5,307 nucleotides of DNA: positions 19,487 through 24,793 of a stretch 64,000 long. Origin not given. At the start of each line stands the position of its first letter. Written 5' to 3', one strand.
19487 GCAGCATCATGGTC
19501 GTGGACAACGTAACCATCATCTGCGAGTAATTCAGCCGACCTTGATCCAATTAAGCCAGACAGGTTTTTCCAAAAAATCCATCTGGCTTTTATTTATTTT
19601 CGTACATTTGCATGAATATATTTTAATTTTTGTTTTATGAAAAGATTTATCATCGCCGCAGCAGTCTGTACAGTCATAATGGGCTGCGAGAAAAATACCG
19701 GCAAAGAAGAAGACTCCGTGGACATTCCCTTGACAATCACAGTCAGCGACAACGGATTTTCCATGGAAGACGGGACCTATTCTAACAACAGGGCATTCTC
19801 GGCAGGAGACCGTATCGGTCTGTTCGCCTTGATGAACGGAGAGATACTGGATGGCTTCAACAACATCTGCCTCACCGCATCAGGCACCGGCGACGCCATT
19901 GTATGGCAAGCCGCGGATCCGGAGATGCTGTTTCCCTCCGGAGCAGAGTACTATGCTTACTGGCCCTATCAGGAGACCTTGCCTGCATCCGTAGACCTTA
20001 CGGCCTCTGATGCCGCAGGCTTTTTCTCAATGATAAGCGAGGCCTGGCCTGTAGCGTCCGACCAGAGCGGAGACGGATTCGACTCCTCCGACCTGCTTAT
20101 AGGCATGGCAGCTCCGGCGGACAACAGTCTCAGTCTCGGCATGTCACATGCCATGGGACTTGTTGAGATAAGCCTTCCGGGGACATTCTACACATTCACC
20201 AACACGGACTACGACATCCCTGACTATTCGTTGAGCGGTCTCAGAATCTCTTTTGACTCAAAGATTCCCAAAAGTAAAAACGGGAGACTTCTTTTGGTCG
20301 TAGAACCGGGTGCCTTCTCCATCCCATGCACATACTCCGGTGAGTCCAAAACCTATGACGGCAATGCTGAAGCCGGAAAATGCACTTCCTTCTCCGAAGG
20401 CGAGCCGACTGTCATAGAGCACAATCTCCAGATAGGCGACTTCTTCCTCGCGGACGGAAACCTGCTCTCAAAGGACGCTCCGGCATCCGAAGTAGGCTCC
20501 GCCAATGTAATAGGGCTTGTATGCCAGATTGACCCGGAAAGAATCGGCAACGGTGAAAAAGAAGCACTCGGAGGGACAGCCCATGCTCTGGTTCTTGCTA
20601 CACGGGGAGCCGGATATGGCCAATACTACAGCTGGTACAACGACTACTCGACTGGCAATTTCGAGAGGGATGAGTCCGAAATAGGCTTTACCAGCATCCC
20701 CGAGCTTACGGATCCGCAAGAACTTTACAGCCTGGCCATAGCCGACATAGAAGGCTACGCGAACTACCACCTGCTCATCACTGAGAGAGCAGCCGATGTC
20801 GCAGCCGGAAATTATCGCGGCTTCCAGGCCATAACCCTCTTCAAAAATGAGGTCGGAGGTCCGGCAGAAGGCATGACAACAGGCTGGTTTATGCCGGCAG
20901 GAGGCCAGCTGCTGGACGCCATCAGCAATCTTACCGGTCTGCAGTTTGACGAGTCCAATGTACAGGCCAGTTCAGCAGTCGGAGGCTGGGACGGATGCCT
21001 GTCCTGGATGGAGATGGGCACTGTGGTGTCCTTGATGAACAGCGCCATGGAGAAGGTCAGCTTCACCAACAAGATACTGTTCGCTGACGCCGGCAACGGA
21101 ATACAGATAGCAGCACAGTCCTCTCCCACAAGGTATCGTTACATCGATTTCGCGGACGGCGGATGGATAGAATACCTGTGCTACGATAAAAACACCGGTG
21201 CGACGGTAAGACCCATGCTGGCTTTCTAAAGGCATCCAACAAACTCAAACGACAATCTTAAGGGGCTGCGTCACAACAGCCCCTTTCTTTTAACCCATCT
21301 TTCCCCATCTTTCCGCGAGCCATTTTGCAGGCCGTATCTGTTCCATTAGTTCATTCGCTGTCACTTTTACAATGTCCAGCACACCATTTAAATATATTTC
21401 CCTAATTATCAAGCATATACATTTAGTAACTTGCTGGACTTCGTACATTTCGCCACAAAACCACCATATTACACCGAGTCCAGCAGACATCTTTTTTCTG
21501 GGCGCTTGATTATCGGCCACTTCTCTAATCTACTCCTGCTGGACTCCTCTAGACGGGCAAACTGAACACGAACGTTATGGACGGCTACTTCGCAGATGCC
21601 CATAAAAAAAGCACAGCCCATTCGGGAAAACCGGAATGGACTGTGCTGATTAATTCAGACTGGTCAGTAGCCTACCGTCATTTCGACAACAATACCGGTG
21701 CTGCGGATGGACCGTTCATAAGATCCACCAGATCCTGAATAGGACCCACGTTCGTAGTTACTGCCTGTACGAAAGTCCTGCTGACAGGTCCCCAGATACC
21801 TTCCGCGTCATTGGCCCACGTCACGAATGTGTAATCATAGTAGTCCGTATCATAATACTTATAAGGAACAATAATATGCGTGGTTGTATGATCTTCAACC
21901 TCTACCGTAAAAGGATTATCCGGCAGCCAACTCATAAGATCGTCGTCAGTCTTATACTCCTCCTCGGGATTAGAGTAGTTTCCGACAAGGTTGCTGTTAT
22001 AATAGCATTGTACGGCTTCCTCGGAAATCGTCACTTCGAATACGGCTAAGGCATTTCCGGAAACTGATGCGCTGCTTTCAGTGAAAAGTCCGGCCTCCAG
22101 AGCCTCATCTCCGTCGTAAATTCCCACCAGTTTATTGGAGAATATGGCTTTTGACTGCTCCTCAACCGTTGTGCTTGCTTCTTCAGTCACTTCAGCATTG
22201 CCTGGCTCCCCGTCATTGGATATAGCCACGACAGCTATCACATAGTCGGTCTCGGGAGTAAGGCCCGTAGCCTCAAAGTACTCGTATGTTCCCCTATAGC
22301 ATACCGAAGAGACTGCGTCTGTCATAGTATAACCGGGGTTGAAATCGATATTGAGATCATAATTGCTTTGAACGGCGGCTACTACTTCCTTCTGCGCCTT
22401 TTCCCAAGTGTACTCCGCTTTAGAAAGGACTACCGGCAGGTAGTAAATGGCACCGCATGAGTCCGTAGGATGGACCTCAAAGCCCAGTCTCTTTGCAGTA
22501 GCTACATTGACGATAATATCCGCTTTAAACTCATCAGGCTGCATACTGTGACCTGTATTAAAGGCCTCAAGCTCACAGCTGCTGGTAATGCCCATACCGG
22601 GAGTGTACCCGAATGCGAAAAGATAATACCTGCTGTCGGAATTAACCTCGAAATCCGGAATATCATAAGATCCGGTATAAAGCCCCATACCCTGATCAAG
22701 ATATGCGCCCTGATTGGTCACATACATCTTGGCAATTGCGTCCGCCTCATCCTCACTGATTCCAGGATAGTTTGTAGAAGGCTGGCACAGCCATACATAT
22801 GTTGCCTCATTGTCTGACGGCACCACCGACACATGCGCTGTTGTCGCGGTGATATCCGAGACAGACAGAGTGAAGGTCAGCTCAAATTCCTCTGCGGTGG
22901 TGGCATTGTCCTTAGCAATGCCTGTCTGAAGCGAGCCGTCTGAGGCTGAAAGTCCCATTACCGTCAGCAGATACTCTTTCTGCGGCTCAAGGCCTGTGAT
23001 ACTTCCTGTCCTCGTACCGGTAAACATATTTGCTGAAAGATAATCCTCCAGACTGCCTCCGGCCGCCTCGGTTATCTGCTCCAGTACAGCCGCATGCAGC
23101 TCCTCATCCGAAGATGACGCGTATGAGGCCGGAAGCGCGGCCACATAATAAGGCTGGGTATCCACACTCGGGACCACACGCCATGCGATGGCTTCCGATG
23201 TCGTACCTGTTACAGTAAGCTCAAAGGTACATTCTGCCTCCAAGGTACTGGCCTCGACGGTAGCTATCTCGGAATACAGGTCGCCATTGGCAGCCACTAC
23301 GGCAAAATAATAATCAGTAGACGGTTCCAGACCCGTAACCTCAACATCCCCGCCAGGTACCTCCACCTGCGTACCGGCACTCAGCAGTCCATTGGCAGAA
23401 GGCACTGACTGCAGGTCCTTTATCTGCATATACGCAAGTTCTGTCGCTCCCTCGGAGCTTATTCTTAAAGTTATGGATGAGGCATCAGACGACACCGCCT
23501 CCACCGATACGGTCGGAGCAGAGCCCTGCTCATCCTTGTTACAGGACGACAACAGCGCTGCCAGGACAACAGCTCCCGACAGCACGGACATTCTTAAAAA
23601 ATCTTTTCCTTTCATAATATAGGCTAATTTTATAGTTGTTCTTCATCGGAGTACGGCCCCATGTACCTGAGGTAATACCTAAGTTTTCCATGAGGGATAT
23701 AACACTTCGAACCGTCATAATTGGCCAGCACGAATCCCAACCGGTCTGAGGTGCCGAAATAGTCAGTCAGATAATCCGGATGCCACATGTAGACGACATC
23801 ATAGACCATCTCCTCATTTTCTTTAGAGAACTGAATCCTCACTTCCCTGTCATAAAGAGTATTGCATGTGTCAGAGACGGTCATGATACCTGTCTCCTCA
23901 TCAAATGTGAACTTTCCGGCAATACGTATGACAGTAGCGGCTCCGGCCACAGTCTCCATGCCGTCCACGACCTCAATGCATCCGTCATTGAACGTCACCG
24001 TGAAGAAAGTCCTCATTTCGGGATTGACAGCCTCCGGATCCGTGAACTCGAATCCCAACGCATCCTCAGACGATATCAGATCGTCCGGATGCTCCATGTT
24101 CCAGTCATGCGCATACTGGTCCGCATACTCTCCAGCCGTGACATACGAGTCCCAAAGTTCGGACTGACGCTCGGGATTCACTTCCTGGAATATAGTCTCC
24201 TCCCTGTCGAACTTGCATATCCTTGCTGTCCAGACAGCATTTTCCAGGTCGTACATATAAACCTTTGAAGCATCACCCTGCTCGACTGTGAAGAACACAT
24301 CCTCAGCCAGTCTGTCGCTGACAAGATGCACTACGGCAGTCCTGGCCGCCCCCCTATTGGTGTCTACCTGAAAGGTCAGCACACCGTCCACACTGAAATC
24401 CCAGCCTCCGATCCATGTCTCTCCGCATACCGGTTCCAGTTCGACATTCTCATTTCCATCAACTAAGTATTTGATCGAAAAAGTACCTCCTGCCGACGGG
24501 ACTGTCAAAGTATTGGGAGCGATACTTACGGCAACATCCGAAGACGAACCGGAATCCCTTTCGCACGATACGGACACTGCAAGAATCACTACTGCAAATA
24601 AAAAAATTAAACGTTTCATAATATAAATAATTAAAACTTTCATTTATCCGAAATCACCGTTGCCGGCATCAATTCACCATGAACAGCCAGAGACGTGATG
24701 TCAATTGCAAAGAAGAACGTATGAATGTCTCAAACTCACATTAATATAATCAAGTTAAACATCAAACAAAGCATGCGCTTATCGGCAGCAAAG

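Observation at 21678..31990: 10-kb seven-gene operon encoding only predicted surface lipoproteins plus one small OM beta-barrel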

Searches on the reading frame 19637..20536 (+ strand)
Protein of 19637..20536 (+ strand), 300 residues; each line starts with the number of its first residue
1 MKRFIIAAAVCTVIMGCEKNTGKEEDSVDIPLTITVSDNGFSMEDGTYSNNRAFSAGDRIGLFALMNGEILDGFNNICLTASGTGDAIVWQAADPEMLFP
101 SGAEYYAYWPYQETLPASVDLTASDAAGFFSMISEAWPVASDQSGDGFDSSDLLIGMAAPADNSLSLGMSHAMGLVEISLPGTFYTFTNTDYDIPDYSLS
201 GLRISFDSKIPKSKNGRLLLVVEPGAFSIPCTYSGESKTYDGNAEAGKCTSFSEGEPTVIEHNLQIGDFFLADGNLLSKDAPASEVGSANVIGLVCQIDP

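Call 64: search_protein_representatives(protein=window:19637-20536:+)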
Query: 300 residues. Proteins with E-value up to 0.001 (for the whole library): 616; up to 1e-10: 317; up to 1e-30: 46. The best 150 are listed.
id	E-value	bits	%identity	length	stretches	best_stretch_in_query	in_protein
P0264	2.5e-82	293.2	50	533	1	9-300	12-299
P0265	8.0e-78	278.4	49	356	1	10-300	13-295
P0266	1.4e-60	221.8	55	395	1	97-300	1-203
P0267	9.2e-55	202.7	41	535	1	7-300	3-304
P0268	8.8e-53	196.2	44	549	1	4-300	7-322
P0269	8.9e-53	196.2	99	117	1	1-93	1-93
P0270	1.7e-52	195.3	41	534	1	7-300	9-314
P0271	1.5e-47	179.0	40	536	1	2-300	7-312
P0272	8.1e-47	176.6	42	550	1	30-300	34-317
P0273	9.2e-47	176.4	39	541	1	1-300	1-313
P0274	3.3e-46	174.6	39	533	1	2-300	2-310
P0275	1.8e-44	168.9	38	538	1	5-300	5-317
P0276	3.1e-44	168.1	40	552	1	24-300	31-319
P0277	3.8e-44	167.9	41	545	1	5-298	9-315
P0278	3.9e-44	167.8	39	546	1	13-299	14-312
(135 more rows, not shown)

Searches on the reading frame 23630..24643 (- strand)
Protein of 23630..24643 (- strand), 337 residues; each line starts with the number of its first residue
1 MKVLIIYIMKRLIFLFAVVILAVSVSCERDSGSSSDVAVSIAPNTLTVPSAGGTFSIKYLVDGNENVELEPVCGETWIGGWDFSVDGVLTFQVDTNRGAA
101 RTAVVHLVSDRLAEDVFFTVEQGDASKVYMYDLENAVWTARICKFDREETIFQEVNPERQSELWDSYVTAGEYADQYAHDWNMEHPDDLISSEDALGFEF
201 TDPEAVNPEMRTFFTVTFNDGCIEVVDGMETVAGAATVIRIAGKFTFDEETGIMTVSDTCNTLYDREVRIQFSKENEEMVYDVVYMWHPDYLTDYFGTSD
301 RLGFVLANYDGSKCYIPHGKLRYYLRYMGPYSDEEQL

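Call 3: search_protein_families(library=pfam, proteins=[window:23630-24643:-], max_evalue=0.01)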
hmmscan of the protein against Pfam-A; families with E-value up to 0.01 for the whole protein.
window:23630-24643:- (337 aa): 1 family
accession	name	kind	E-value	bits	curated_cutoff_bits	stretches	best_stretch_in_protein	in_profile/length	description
PF13004.13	BACON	-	0.0034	17.8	25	0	88-122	25-60/61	Putative binding domain, N-terminal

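Call 4: search_protein_families(library=ncbifam, proteins=[window:23630-24643:-], max_evalue=0.01)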
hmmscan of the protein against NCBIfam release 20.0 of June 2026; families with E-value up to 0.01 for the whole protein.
window:23630-24643:- (337 aa): 0 families
